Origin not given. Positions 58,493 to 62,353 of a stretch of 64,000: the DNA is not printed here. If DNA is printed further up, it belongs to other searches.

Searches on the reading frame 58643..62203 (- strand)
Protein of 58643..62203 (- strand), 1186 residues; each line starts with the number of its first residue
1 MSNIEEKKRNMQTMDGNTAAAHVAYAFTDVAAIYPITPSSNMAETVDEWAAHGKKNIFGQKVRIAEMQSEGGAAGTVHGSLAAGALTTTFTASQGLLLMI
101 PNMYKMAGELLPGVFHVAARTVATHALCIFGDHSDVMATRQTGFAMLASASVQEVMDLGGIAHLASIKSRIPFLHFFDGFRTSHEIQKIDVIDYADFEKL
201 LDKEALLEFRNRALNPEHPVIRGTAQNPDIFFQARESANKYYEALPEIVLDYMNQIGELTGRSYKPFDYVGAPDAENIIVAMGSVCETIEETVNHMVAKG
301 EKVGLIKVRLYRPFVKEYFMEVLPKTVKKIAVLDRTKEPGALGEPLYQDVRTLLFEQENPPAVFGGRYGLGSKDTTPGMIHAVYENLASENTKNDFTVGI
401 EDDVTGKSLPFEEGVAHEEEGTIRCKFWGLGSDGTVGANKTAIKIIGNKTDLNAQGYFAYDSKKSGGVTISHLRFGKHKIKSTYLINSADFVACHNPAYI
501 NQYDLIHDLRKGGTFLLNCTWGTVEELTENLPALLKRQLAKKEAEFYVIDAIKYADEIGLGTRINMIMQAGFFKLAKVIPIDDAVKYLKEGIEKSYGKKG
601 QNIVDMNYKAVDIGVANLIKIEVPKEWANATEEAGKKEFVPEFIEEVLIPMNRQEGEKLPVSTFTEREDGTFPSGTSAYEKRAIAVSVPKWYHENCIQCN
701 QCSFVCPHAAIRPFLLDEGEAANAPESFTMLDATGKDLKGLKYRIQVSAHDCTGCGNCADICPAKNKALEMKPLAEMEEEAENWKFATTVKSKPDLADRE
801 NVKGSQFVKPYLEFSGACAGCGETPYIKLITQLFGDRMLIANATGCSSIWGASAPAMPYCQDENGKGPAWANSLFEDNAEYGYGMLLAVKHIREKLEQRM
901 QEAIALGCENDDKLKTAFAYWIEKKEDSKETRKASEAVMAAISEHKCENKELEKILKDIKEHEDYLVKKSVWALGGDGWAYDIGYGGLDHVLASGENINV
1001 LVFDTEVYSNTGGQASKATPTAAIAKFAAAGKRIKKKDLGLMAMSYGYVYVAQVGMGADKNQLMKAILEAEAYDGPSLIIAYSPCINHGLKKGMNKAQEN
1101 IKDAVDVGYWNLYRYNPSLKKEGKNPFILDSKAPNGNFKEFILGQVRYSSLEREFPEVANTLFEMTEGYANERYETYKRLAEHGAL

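Call 47: search_protein_families(library=pfam, proteins=[window:58643-62203:-], max_evalue=0.00001)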
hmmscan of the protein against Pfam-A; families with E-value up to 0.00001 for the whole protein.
window:58643-62203:- (1186 aa): 13 families
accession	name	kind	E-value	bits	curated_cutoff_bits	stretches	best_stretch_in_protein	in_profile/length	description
PF01855.24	POR_N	-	4.6e-79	265.8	27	1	23-253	2-230/231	Pyruvate flavodoxin/ferredoxin oxidoreductase, thiamine diP-bdg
PF01558.24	POR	-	1.3e-33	117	27.4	1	431-615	1-172/173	Pyruvate ferredoxin/flavodoxin oxidoreductase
PF10371.14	EKR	-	1.1e-20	73.7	27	1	637-685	9-55/55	Domain of unknown function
PF17147.9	PFOR_II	-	1.2e-16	61.3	27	1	275-377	1-99/102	Pyruvate:ferredoxin oxidoreductase core domain II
PF02775.26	TPP_enzyme_C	-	9.7e-10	38.9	21.9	1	968-1080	46-150/151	Thiamine pyrophosphate enzyme, C-terminal TPP binding domain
PF13484.11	Fer4_16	-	1.2e-09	39.3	30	1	695-764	1-65/66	4Fe-4S double cluster binding domain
PF12838.12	Fer4_7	-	1e-08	35.9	27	1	695-765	1-51/52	4Fe-4S dicluster domain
PF14697.11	Fer4_21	-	2.8e-08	34.2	35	0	744-766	33-55/59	4Fe-4S dicluster domain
PF13183.11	Fer4_8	-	2.9e-08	34.6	27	1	694-765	3-67/68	4Fe-4S dicluster domain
PF13237.11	Fer4_10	-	1.7e-07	31.5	25.5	1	694-763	7-53/53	4Fe-4S dicluster domain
PF00037.32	Fer4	-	1.7e-07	31.2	21.1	0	690-712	2-24/24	4Fe-4S binding domain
PF13187.11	Fer4_9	-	1.3e-06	28.8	27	1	695-765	1-50/52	4Fe-4S dicluster domain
PF12837.12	Fer4_6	-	4.7e-06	26.7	25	0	689-711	2-24/24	4Fe-4S binding domain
